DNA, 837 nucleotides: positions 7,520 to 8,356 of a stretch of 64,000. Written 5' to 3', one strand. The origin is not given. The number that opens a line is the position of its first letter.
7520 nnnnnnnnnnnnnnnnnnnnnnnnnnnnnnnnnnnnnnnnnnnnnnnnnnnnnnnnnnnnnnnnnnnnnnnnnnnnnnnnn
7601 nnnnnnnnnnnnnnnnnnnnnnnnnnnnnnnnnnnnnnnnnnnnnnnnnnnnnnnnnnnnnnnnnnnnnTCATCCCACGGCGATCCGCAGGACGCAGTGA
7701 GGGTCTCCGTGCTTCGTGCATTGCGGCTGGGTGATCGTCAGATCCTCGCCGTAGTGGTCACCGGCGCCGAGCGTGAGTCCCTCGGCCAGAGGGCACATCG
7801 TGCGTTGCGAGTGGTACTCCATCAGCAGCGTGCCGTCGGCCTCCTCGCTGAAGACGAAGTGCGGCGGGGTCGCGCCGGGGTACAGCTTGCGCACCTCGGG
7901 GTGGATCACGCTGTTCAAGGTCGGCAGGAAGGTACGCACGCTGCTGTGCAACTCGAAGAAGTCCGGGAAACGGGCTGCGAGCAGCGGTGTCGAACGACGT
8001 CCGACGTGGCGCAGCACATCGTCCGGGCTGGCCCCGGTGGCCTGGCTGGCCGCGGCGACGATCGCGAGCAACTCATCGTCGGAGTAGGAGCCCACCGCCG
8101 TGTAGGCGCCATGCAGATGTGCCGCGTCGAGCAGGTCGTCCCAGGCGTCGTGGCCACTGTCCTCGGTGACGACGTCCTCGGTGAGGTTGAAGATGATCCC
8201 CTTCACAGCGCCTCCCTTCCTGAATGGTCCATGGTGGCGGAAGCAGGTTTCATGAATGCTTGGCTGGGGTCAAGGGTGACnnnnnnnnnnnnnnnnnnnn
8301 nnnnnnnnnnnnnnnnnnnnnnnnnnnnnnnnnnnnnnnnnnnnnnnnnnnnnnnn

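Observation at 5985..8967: H-NOX haem-NO sensor translationally coupled to an atypical kinase, in an actinobacterial-type genome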

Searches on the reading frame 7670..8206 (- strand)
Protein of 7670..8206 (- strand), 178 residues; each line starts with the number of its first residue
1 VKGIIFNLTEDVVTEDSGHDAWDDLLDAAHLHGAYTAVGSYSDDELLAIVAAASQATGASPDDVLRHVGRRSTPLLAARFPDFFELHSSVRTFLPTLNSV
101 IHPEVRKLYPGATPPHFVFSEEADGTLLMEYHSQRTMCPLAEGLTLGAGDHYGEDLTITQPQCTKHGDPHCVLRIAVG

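Call 3: search_protein_families(library=pfam, proteins=[window:7670-8206:-], max_evalue=0.01)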
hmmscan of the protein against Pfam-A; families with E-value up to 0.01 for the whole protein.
window:7670-8206:- (178 aa): 2 families
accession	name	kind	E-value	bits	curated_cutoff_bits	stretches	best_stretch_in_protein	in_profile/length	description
PF07700.20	HNOB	-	2.7e-39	135.1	25.5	1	2-159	1-162/163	Haem-NO-binding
PF02830.23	V4R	-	0.00043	20.7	31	1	128-175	11-60/62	V4R domain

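Call 5: find_homologous_proteins(query=window:7673-8206:-)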
Query window:7673-8206:- (178 aa): 1039 proteins with E <= 0.001 among 1294 candidates; the best 120 are listed.
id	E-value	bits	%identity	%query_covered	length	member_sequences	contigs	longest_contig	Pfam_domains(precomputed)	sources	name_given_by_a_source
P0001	4.2e-104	364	89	100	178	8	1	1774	PF07700.21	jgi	jgi:Haem-NO-binding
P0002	9.0e-88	311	76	99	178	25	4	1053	PF07700.21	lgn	-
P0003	9.0e-87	308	77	99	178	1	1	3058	PF02830.24,PF07700.21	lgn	-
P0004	3.4e-83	296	76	99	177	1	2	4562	PF07700.21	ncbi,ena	-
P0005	1.1e-82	294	76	100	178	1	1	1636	PF07700.21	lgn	-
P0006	2.1e-82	293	74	99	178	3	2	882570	PF07700.21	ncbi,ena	-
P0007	1.1e-81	291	72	99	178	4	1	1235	PF02830.24,PF07700.21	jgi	jgi:hypothetical protein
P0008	3.7e-81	289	71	99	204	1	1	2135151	PF02830.24,PF07700.21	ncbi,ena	-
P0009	6.8e-81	288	72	99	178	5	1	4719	PF02830.24,PF07700.21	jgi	jgi:hypothetical protein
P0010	7.9e-81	288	71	100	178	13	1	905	PF07700.21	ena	-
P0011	1.3e-80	288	72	100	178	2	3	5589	PF02830.24,PF07700.21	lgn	-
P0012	2.7e-80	286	72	99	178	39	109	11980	PF07700.21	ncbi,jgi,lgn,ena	-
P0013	5.8e-80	285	71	99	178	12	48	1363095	PF07700.21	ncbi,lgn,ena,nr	ncbi:MAG: heme NO-binding domain-containing protein [Actinobacteria bacterium]|nr:heme NO-binding do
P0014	7.9e-80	285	71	99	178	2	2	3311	PF02830.24,PF07700.21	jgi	jgi:predicted hydrocarbon binding protein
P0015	1.0e-79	285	72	99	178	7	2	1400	PF07700.21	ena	-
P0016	1.2e-78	281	72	100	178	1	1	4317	PF07700.21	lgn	-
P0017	5.0e-74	266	66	98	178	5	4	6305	PF02830.24,PF07700.21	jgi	jgi:hypothetical protein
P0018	1.6e-71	258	66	99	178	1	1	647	PF07700.21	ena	-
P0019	1.3e-69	252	63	99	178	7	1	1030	PF02830.24,PF07700.21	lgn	-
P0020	6.7e-69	249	65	98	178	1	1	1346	PF02830.24,PF07700.21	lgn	-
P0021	1.5e-68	248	61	99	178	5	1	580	PF02830.24,PF07700.21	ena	-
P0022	6.7e-66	240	61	98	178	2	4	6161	PF07700.21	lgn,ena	-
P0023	1.3e-64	235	59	98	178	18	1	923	PF02830.24,PF07700.21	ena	-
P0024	2.8e-64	234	60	99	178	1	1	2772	PF07700.21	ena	-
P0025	4.2e-63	230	58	98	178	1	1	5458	PF02830.24,PF07700.21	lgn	-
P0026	8.6e-63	229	59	98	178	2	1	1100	PF02830.24,PF07700.21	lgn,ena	-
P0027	1.0e-61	226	58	98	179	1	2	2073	PF02830.24,PF07700.21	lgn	-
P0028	1.9e-61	225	58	98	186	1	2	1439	PF02830.24,PF07700.21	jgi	jgi:hypothetical protein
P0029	2.9e-61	224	59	99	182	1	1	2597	PF02830.24,PF07700.21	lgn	-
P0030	3.0e-61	224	57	100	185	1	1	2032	PF02830.24,PF07700.21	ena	-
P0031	1.3e-60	222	59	97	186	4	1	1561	PF02830.24,PF07700.21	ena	-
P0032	1.9e-60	222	54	100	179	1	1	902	PF02830.24,PF07700.21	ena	-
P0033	2.4e-60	221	57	98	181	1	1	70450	PF02830.24,PF07700.21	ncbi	-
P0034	2.8e-60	221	59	97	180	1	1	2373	PF02830.24,PF07700.21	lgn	-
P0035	3.4e-60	221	57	99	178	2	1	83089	PF02830.24,PF07700.21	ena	-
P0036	3.5e-60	221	59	97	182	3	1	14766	PF02830.24,PF07700.21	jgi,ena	jgi:hypothetical protein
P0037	3.6e-60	221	57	100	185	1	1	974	PF02830.24,PF07700.21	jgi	-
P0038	4.6e-60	221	58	99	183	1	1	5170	PF02830.24,PF07700.21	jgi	jgi:hypothetical protein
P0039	7.6e-60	220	57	99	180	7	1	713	PF02830.24,PF07700.21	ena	-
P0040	9.3e-60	220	58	98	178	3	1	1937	PF07700.21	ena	-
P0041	1.0e-59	219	57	100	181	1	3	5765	PF02830.24,PF07700.21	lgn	-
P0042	1.2e-59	219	56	99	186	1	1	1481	PF02830.24,PF07700.21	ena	-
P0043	2.2e-59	218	56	100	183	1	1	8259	PF02830.24,PF07700.21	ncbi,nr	ncbi:MAG: Heme binding protein [Acidimicrobiales bacterium]|nr:Heme binding protein [Acidimicrobiale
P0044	3.6e-59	218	59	100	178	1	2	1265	PF07700.21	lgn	-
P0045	3.8e-59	218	56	99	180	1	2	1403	PF02830.24,PF07700.21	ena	-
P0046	4.6e-59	217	58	97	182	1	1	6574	PF02830.24,PF07700.21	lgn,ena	-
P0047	6.7e-59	217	57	98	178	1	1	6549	PF02830.24,PF07700.21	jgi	jgi:hypothetical protein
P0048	1.0e-58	216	58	98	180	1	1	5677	PF02830.24,PF07700.21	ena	-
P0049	1.0e-58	216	57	97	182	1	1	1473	PF02830.24,PF07700.21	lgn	-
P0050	1.1e-58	216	56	100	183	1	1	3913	PF02830.24,PF07700.21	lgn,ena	-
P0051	1.4e-58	216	59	97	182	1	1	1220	PF02830.24,PF07700.21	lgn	-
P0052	1.9e-58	215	57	99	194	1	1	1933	PF02830.24,PF07700.21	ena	-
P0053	2.3e-58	215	54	98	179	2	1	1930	PF02830.24,PF07700.21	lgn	-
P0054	2.5e-58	215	54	100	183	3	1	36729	PF02830.24,PF07700.21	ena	-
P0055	3.4e-58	214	54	100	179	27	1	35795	PF02830.24,PF07700.21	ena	-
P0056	4.3e-58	214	58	99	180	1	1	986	PF02830.24,PF07700.21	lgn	-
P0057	4.8e-58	214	57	100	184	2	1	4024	PF02830.24,PF07700.21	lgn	-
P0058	6.1e-58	214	56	99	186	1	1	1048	PF02830.24,PF07700.21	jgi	jgi:hypothetical protein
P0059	6.1e-58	214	53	100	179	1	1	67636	PF02830.24,PF07700.21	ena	-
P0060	7.0e-58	213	54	99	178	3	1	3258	PF02830.24,PF07700.21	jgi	jgi:hypothetical protein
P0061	7.0e-58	213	55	98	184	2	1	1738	PF02830.24,PF07700.21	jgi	jgi:hypothetical protein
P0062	8.7e-58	213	58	97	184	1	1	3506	PF02830.24,PF07700.21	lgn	-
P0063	9.2e-58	213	55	99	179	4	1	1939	PF02830.24,PF07700.21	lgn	-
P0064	9.7e-58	213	56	99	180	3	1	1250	PF02830.24,PF07700.21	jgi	jgi:Haem-NO-binding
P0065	9.8e-58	213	57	97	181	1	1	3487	PF02830.24,PF07700.21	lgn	-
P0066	1.1e-57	213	56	99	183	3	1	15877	PF02830.24,PF07700.21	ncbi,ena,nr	ncbi:MAG: heme NO-binding protein [Verrucomicrobia bacterium]|nr:MAG: heme NO-binding protein [Verru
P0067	1.2e-57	213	55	99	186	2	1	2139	PF02830.24,PF07700.21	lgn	-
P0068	1.4e-57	212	57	99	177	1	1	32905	PF02830.24,PF07700.21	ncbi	-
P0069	1.6e-57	212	55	100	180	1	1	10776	PF02830.24,PF07700.21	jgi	jgi:hypothetical protein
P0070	1.7e-57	212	54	100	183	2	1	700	PF02830.24,PF07700.21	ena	-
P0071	1.8e-57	212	56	98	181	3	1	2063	PF02830.24,PF07700.21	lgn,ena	-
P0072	2.0e-57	212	55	99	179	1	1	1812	PF02830.24,PF07700.21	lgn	-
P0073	2.8e-57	211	57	97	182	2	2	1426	PF02830.24,PF07700.21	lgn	-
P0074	3.0e-57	211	53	98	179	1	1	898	PF02830.24,PF07700.21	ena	-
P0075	3.0e-57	211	56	98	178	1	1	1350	PF07700.21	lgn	-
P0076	3.1e-57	211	54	98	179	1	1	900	PF02830.24,PF07700.21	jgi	jgi:Haem-NO-binding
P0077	4.4e-57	211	55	99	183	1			PF02830.24,PF07700.21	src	-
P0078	5.2e-57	211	55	98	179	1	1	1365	PF02830.24,PF07700.21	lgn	-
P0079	5.2e-57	211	57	99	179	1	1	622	PF02830.24,PF07700.21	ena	-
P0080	5.4e-57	211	57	97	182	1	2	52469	PF02830.24,PF07700.21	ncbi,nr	ncbi:MAG: heme NO-binding domain-containing protein [Actinomycetota bacterium]|nr:heme NO-binding do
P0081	5.7e-57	210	58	98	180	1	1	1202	PF02830.24,PF07700.21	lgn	-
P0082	6.6e-57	210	55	99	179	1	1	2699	PF02830.24,PF07700.21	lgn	-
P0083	6.7e-57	210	54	99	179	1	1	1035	PF02830.24,PF07700.21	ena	-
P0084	7.5e-57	210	57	99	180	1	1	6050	PF02830.24,PF07700.21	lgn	-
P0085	7.7e-57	210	55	99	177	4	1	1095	PF02830.24,PF07700.21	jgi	-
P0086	8.2e-57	210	57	99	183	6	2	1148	PF02830.24,PF07700.21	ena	-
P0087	8.4e-57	210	56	100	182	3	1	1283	PF02830.24,PF07700.21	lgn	-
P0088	8.4e-57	210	56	100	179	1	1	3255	PF02830.24,PF07700.21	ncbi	-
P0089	8.4e-57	210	56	98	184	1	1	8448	PF07700.21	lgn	-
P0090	8.7e-57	210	55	98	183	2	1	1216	PF02830.24,PF07700.21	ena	-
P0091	8.8e-57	210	52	98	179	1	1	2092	PF02830.24,PF07700.21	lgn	-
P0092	1.1e-56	210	56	99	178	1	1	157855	PF07700.21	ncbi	ncbi:heme NO-binding domain-containing protein [Mycolicibacterium sp. CBM1]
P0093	1.2e-56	209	54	98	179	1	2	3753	PF02830.24,PF07700.21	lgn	-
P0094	1.2e-56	209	57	98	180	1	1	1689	PF02830.24,PF07700.21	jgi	jgi:hypothetical protein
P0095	1.2e-56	209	54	100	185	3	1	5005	PF02830.24,PF07700.21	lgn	-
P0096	1.3e-56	209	57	98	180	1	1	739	PF02830.24,PF07700.21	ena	-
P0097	1.5e-56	209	56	97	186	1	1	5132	PF02830.24,PF07700.21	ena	-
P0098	1.6e-56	209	54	100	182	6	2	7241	PF02830.24,PF07700.21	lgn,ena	-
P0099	1.6e-56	209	56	99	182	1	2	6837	PF02830.24,PF07700.21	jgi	jgi:hypothetical protein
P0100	1.7e-56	209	56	100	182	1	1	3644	PF02830.24,PF07700.21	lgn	-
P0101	1.9e-56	209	54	99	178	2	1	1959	PF02830.24,PF07700.21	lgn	-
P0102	2.0e-56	209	55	97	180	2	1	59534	PF02830.24,PF07700.21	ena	-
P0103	2.1e-56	209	55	98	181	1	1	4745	PF02830.24,PF07700.21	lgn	-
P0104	2.1e-56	209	56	97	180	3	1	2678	PF02830.24,PF07700.21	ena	-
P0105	2.2e-56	209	56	97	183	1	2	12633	PF07700.21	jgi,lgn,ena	-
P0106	2.2e-56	209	56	99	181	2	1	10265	PF02830.24,PF07700.21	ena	-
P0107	2.3e-56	208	56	98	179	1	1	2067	PF02830.24,PF07700.21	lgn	-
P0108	2.3e-56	208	55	99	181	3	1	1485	PF02830.24,PF07700.21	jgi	jgi:hypothetical protein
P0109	2.5e-56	208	54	100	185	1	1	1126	PF02830.24,PF07700.21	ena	-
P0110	2.7e-56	208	54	98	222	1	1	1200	PF02830.24,PF07700.21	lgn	-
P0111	2.9e-56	208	56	99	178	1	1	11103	PF02830.24,PF07700.21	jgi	jgi:Haem-NO-binding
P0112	3.5e-56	208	56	99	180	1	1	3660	PF02830.24,PF07700.21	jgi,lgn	jgi:hypothetical protein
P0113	3.6e-56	208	53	99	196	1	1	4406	PF02830.24,PF07700.21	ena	-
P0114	3.6e-56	208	55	98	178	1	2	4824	PF02830.24,PF07700.21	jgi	jgi:hypothetical protein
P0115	3.9e-56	208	57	97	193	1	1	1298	PF02830.24,PF07700.21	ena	-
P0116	3.9e-56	208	57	97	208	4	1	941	PF02830.24,PF07700.21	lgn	-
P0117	4.0e-56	208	57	97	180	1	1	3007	PF02830.24,PF07700.21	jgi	jgi:hypothetical protein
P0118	4.0e-56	208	53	98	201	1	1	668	PF02830.24,PF07700.21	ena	-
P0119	4.0e-56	208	56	97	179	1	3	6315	PF02830.24,PF07700.21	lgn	-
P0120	4.1e-56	208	56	99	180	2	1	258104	PF02830.24,PF07700.21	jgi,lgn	jgi:hypothetical protein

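Call 6: search_solved_structures(query=window:7673-8206:-, show_alignments=3, max_evalue=0.001)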
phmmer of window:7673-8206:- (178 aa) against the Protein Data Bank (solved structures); distinct sequences matched with E-value up to 0.001: 27.
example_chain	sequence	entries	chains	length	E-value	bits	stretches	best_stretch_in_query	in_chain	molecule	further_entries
2kii_A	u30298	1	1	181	7.7e-24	87.8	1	1-175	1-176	Putative uncharacterized protein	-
4u9b_A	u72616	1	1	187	8.7e-24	87.6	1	1-175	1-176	NO-binding heme-dependent sensor protein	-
4u99_A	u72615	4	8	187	1.7e-23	86.7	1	1-175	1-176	NO-binding heme-dependent sensor protein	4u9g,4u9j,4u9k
2kil_A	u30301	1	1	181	2e-22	83.2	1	1-175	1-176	Putative uncharacterized protein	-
6ocv_A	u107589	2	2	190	7.3e-21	78.1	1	1-172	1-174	Heme NO binding domain protein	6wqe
6bde_A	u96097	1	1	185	4.9e-17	65.6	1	1-159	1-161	2,4-dihydroxyhept-2-ene-1,7-dioic acid aldolase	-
6bdd_A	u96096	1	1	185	3.3e-16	62.9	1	1-159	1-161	2,4-dihydroxyhept-2-ene-1,7-dioic acid aldolase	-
4fdk_A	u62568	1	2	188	6e-14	55.5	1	13-162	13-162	Methyl-accepting chemotaxis protein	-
1u4h_A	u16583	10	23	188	2.2e-13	53.7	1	13-162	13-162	Heme-based Methyl-accepting Chemotaxis Protein | Methyl-accepting chemotaxis protein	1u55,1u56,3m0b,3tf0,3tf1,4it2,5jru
1xbn_A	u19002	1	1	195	2.5e-13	53.5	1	13-162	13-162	Methyl-accepting chemotaxis protein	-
3nvr_A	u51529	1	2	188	2.8e-13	53.4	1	18-162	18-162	Methyl-accepting chemotaxis protein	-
3sj5_A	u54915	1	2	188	3.3e-13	53.1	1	18-162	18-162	Methyl-accepting chemotaxis protein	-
6cww_A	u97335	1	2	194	3.7e-13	53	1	18-162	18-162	Methyl-accepting chemotaxis protein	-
3iqb_A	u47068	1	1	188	1.1e-12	51.4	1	13-162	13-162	Methyl-accepting chemotaxis protein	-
3eee_A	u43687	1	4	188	2.9e-12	50.1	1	13-162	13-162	Methyl-accepting chemotaxis protein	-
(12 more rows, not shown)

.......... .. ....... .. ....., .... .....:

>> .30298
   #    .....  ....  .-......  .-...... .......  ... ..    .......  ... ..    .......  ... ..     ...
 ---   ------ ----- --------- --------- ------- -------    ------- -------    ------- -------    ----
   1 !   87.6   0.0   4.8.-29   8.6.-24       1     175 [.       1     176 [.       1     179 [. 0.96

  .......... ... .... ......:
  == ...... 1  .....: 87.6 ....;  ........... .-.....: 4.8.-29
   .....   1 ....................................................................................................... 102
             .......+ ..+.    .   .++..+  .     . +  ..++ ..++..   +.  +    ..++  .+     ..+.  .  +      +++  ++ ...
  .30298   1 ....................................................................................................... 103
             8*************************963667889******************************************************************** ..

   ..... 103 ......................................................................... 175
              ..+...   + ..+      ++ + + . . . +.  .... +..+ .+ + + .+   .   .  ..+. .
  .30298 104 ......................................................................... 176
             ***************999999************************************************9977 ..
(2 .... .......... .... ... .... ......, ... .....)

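Call 7: find_related_loci(query=window:7673-8206:-, collection=genome_contigs, flank=6000)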
Query window:7673-8206:- (178 aa) in genome_contigs; peptide patterns used: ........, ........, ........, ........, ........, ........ (x = any residue, [..] = any of these).
169 stretches matched a pattern; 31 encode a relative of the query (tblastn E <= 1e-3); 31 distinct loci.
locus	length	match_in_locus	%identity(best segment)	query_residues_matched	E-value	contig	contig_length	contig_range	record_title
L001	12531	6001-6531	76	1-177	2e-90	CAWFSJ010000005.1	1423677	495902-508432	MAG: uncultured Actinomycetota bacterium isolate MFD00905.bin.1.230 genome assembly, contig: contig_20674, whole genome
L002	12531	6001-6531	74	1-177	4e-88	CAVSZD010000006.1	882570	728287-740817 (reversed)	MAG: uncultured Actinomycetota bacterium isolate MFD04716.bin.1.74 genome assembly, contig: contig_29677, whole genome s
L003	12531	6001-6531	71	1-177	2e-85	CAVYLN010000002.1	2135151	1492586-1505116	MAG: uncultured Actinomycetota bacterium isolate MFD09779.bin.1.13 genome assembly, contig: contig_2619, whole genome sh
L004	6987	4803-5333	72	1-177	3e-83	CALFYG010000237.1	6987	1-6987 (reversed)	MAG TPA_asm: uncultured Micrococcales bacterium isolate SRR6231188_bin.22_CONCOCT_v1.1_MAG genome assembly, contig: ERZ6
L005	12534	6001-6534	72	1-178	1e-81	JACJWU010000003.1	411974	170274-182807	MAG: Actinomycetota bacterium isolate HK-STAS-ACTI-17 HK-STAS-ACTI-17_3, whole genome shotgun sequence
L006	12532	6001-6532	77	1-177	1e-75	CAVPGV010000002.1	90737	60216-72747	MAG: uncultured Actinomycetota bacterium isolate MFD09964.bin.2.72 genome assembly, contig: contig_16488, whole genome s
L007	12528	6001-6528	53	1-176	1e-59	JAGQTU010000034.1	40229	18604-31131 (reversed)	MAG: Mycobacterium sp. isolate HKST-UBA41 NODE_35_length_40229_cov_23.434997, whole genome shotgun sequence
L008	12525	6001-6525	53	1-175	1e-58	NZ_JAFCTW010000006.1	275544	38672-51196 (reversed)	Caulobacter sp. DWR3-1-2 NODE_6_length_275544_cov_98.910549, whole genome shotgun sequence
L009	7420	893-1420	52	1-176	9e-59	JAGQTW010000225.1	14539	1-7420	MAG: Mycobacterium sp. isolate HKST-UBA43 2015-01-06_1_(paired)_contig_116481, whole genome shotgun sequence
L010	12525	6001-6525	54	1-175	2e-58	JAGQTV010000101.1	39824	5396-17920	MAG: Mycobacterium sp. isolate HKST-UBA42 k127_3304670, whole genome shotgun sequence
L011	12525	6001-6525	52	1-175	3e-57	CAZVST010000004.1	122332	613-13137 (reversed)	MAG TPA_asm: uncultured Mycobacterium sp. isolate SRP242652_co2_113 genome assembly, contig: NODE_179_length_122332_cov_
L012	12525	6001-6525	51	1-175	7e-56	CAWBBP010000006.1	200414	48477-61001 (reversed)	MAG: uncultured Actinomycetota bacterium isolate MFD09779.bin.1.219 genome assembly, contig: contig_27408, whole genome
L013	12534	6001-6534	50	1-178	1e-55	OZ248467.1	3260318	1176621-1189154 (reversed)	Mycobacteriaceae bacterium isolate MiE-22 genome assembly, chromosome: MiE-22-c1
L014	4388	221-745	51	1-175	2e-55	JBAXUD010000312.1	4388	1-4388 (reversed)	MAG: Mycobacteriaceae bacterium isolate ELA652 MAG652_312, whole genome shotgun sequence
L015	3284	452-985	49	1-178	6e-55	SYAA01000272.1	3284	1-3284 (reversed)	MAG: Actinomycetota bacterium isolate F1-20-MAGs126 F1-20__c389730, whole genome shotgun sequence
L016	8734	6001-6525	50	1-175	8e-55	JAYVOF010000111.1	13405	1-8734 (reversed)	MAG: Rhodospirillales bacterium isolate GL68_DN_concoct_93 GL68_DN_concoct_93_110, whole genome shotgun sequence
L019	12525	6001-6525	46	1-175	1e-52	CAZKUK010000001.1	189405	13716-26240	MAG TPA_asm: uncultured Mycobacterium sp. isolate binchicken_co334_239 genome assembly, contig: NODE_44_length_189405_co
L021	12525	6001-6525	50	1-175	3e-52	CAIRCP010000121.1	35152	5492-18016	MAG: uncultured actinobacterium isolate Umea_bin-02178 genome assembly, contig: bin-02178:121/248, whole genome shotgun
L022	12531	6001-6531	48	1-177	4e-52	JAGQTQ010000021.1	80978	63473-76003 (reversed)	MAG: Mycobacterium sp. isolate HKST-UBA37 2010_3188, whole genome shotgun sequence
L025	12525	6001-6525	49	1-175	5e-51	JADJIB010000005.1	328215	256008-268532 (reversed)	MAG: Candidatus Phosphoribacter hodrii isolate Ega_18-Q3-R5-49_MAXAC.001 tig00002149-10-3270090, whole genome shotgun se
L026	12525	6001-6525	45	1-175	1e-47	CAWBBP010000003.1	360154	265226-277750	MAG: uncultured Actinomycetota bacterium isolate MFD09779.bin.1.219 genome assembly, contig: contig_21923, whole genome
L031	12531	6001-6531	51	1-177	1e-57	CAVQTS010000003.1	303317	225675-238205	MAG: uncultured Actinomycetota bacterium isolate MFD01689.bin.1.5 genome assembly, contig: contig_16045, whole genome sh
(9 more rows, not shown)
